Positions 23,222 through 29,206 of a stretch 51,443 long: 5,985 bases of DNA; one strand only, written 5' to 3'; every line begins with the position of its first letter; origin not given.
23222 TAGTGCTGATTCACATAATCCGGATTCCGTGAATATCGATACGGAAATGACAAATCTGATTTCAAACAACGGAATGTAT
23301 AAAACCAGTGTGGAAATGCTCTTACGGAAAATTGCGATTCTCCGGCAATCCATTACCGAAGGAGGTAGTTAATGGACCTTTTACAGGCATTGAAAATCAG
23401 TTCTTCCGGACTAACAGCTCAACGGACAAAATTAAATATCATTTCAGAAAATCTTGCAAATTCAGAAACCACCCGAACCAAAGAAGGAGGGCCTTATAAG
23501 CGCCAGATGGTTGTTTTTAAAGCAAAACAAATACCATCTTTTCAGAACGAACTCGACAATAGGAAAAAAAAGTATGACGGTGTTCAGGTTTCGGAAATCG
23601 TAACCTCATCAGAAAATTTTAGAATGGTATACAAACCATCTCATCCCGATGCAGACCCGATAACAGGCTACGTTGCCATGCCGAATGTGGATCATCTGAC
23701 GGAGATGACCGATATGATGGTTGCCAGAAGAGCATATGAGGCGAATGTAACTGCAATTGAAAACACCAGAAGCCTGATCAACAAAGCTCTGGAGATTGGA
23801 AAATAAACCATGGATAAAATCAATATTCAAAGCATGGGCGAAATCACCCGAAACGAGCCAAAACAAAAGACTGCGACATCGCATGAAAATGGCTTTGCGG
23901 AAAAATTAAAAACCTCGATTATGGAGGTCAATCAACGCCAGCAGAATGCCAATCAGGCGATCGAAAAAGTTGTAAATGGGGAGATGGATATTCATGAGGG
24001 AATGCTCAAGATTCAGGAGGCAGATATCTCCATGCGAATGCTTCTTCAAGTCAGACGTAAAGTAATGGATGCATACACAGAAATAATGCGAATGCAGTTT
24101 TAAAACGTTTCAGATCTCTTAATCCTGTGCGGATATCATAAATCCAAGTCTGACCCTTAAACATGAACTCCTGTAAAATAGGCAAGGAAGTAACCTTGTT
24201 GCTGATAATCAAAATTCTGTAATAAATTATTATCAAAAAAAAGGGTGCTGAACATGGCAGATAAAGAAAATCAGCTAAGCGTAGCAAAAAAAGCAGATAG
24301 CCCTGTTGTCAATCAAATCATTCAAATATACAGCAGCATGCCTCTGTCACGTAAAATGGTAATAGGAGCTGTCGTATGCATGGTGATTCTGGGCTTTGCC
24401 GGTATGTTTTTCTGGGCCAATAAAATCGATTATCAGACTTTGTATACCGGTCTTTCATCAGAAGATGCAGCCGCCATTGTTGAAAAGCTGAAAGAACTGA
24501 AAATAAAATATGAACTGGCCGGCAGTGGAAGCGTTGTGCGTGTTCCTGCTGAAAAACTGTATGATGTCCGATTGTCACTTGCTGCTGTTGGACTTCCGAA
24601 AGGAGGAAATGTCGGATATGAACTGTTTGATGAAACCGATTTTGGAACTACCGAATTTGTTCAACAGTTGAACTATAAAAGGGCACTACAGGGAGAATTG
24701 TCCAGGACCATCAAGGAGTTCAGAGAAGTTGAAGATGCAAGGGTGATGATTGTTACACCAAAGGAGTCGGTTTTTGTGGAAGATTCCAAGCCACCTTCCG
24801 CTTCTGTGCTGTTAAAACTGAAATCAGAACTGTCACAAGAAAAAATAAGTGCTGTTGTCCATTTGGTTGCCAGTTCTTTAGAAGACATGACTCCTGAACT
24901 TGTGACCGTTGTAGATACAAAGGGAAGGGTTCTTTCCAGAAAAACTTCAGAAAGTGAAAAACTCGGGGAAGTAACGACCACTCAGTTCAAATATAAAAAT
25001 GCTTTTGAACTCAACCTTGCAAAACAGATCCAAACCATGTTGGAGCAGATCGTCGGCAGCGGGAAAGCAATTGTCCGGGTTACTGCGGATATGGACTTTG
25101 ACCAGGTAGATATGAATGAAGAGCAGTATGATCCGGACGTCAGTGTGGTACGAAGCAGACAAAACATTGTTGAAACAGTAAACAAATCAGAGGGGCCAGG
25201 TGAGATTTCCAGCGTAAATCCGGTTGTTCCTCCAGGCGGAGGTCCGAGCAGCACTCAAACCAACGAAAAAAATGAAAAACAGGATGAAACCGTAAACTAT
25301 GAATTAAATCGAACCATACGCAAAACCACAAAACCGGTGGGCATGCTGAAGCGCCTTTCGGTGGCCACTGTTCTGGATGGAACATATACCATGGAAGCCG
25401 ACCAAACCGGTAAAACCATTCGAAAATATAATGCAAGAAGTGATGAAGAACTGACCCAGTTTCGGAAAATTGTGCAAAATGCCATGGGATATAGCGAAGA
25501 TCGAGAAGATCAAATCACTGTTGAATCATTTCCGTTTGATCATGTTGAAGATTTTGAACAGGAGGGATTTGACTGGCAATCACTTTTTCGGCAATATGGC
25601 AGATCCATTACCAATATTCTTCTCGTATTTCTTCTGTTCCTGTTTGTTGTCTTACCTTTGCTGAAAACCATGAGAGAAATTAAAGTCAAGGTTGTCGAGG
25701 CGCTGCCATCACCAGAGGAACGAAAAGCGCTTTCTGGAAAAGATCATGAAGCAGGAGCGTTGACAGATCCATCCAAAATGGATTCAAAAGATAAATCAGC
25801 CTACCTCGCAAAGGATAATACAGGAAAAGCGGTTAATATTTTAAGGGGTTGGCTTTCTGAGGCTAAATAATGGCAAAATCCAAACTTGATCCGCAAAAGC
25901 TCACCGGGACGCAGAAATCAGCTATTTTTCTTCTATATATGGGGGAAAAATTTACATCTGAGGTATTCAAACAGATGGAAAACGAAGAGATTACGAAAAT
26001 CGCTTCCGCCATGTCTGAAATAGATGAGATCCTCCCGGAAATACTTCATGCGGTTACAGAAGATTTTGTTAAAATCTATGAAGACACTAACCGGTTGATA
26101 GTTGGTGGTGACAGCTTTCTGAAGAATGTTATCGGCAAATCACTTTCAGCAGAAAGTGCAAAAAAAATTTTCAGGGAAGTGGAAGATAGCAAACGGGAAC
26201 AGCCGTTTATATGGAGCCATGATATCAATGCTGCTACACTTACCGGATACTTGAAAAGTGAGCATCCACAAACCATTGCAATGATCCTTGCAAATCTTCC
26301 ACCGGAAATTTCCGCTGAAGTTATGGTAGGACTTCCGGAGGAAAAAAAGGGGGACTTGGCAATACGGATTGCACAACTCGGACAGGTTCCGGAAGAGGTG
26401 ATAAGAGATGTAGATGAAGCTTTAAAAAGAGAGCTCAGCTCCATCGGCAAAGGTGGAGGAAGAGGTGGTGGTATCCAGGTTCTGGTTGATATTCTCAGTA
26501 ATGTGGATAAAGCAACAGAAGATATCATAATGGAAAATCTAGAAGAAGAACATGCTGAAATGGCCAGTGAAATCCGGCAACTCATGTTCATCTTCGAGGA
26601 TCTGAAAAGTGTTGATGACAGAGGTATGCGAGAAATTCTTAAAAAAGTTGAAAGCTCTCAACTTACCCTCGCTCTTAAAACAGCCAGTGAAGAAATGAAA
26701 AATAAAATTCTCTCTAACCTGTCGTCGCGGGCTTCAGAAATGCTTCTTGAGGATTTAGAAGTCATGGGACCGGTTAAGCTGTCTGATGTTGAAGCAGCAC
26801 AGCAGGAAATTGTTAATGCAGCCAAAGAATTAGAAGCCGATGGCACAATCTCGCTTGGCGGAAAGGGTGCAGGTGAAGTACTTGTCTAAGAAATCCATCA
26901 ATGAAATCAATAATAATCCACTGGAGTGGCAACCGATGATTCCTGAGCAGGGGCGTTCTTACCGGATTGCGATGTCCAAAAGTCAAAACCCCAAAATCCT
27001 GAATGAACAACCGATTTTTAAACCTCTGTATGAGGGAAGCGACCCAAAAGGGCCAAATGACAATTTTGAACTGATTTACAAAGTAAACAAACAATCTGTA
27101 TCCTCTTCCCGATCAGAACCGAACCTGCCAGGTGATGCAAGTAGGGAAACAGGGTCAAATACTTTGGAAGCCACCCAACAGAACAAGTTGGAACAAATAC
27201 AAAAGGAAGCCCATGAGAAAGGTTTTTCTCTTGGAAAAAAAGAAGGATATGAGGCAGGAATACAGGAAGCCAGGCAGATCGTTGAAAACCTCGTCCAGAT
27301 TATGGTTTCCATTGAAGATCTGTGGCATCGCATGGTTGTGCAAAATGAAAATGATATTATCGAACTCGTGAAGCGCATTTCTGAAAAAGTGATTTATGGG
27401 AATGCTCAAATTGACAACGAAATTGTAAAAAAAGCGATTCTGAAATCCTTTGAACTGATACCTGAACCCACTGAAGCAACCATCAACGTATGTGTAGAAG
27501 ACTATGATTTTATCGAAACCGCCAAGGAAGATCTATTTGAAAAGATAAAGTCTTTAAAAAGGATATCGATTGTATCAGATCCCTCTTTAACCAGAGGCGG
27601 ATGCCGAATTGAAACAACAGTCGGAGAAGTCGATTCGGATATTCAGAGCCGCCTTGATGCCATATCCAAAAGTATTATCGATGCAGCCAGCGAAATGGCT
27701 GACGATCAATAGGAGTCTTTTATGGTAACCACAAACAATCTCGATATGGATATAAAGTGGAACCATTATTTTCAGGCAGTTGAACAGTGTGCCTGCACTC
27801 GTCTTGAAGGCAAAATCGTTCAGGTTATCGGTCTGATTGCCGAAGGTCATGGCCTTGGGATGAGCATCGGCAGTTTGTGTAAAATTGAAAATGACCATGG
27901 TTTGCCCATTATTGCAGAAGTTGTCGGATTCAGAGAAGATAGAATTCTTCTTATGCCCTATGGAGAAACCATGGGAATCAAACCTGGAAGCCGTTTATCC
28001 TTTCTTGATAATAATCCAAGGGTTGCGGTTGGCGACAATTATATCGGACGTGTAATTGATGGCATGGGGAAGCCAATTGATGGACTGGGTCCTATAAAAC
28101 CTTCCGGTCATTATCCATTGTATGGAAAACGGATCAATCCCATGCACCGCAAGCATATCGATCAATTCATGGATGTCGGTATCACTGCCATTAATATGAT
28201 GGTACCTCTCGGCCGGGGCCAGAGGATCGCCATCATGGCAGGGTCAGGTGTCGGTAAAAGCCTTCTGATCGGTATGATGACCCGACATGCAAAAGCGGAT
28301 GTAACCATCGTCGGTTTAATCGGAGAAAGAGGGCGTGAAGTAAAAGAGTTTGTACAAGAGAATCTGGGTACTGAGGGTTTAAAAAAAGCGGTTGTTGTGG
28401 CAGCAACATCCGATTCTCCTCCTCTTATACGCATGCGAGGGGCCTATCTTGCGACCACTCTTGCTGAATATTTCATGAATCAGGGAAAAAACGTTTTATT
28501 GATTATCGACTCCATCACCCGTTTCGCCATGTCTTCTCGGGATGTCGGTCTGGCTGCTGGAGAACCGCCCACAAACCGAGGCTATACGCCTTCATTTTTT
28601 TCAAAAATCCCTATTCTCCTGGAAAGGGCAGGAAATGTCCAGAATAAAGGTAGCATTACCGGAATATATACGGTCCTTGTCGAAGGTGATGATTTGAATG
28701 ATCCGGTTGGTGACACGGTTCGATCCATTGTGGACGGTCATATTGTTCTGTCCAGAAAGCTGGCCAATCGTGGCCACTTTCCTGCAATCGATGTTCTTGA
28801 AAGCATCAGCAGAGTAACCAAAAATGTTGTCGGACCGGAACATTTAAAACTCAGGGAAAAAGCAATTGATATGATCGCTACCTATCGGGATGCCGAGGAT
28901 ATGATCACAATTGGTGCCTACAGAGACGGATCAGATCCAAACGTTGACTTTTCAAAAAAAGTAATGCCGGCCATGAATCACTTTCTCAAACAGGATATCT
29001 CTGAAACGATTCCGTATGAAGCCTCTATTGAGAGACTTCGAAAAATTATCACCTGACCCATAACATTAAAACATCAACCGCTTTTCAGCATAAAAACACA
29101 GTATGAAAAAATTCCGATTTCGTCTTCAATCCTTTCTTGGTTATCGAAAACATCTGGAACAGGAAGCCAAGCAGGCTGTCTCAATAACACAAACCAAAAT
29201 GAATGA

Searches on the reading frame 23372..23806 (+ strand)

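Call 25: search_protein_families(library=pfam, proteins=[window:23372-23806:+], max_evalue=0.001)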
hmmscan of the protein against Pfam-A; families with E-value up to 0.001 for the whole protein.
window:23372-23806:+ (144 aa): 2 families
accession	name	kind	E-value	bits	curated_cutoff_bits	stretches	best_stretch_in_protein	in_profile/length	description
PF06429.18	Flg_bbr_C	-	5.6e-11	42.2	23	1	98-141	2-45/46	Flagellar basal body rod FlgEFG protein C-terminal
PF00460.25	Flg_bb_rod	-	2.1e-07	31.2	20.7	1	8-35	2-29/31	Flagella basal body rod protein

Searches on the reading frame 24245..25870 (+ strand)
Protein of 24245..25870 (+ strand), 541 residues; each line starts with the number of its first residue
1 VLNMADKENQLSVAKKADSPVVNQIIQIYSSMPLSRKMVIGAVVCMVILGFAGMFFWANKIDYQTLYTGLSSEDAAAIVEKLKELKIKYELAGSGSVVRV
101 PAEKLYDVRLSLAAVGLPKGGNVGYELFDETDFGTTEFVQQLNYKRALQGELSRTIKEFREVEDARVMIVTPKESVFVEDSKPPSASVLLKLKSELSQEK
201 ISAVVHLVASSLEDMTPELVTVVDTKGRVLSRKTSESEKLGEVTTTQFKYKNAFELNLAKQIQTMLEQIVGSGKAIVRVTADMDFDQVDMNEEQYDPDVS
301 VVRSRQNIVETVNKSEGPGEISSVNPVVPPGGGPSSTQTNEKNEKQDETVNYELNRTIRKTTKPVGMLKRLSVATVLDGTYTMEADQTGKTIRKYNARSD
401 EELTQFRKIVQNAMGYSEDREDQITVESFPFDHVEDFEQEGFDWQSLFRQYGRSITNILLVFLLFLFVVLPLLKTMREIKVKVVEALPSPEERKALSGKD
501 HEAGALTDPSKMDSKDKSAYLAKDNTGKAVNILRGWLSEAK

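Call 40: search_protein_families(library=pfam, proteins=[window:24245-25870:+], max_evalue=0.001)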
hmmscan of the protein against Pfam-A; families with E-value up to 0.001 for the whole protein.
window:24245-25870:+ (541 aa): 2 families
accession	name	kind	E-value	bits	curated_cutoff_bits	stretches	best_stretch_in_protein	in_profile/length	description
PF01514.23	YscJ_FliF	-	6.7e-65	218.7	24.4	1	59-231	2-178/179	Secretory protein of YscJ/FliF family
PF08345.17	YscJ_FliF_C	-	5.3e-42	144.2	23.8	1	266-431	1-147/147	Flagellar M-ring protein C-terminal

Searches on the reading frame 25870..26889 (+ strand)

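Call 40: search_protein_families(library=pfam, proteins=[window:25870-26889:+], max_evalue=0.001)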
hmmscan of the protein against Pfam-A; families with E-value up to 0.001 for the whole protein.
window:25870-26889:+ (339 aa): 4 families
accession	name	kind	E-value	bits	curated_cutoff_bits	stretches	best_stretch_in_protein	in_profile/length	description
PF01706.21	FliG_C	-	5.8e-41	139.6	23.3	1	222-329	1-108/108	FliG C-terminal domain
PF14842.11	FliG_N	-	1.4e-33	116.1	25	2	10-113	1-104/104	FliG N-terminal domain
PF14841.11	FliG_M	-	1.6e-29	102.3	25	1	123-193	3-73/76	FliG middle domain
PF03448.22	MgtE_N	-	1.5e-06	29.1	25.9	0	89-163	22-93/102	MgtE intracellular N domain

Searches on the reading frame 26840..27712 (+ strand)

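Call 40: search_protein_families(library=pfam, proteins=[window:26840-27712:+], max_evalue=0.001)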
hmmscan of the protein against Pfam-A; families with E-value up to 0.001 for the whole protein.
window:26840-27712:+ (290 aa): 1 family
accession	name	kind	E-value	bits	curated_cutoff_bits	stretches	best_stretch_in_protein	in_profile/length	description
PF02108.21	FliH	-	2.4e-18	66.7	24.1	1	146-274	2-127/128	Flagellar assembly protein FliH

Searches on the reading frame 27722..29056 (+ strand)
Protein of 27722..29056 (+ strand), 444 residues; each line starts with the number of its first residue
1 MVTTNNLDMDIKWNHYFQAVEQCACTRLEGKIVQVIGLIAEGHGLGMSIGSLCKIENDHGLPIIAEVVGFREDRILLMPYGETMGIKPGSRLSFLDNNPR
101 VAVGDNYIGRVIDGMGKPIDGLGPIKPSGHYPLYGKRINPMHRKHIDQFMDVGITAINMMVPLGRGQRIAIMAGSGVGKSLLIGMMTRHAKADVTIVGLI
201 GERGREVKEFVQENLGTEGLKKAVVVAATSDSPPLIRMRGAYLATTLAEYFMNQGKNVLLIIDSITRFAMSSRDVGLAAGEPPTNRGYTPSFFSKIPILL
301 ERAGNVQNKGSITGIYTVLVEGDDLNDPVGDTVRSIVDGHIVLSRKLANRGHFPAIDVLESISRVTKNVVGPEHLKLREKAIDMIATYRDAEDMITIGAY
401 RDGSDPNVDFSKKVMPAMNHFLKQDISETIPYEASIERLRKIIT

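Call 40: search_protein_families(library=pfam, proteins=[window:27722-29056:+], max_evalue=0.001)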
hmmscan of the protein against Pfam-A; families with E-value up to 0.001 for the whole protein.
window:27722-29056:+ (444 aa): 3 families
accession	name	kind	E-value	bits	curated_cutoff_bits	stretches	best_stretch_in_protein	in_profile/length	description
PF00006.31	ATP-synt_ab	-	2.3e-87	292.5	29.5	1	153-363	1-213/213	ATP synthase alpha/beta family, nucleotide-binding domain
PF18269.6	T3SS_ATPase_C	-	7.6e-22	77.4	22.7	1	370-440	1-71/72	T3SS EscN ATPase C-terminal domain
PF02874.29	ATP-synt_ab_N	-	3.3e-07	31.1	20.9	1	32-93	1-66/69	ATP synthase alpha/beta family, beta-barrel domain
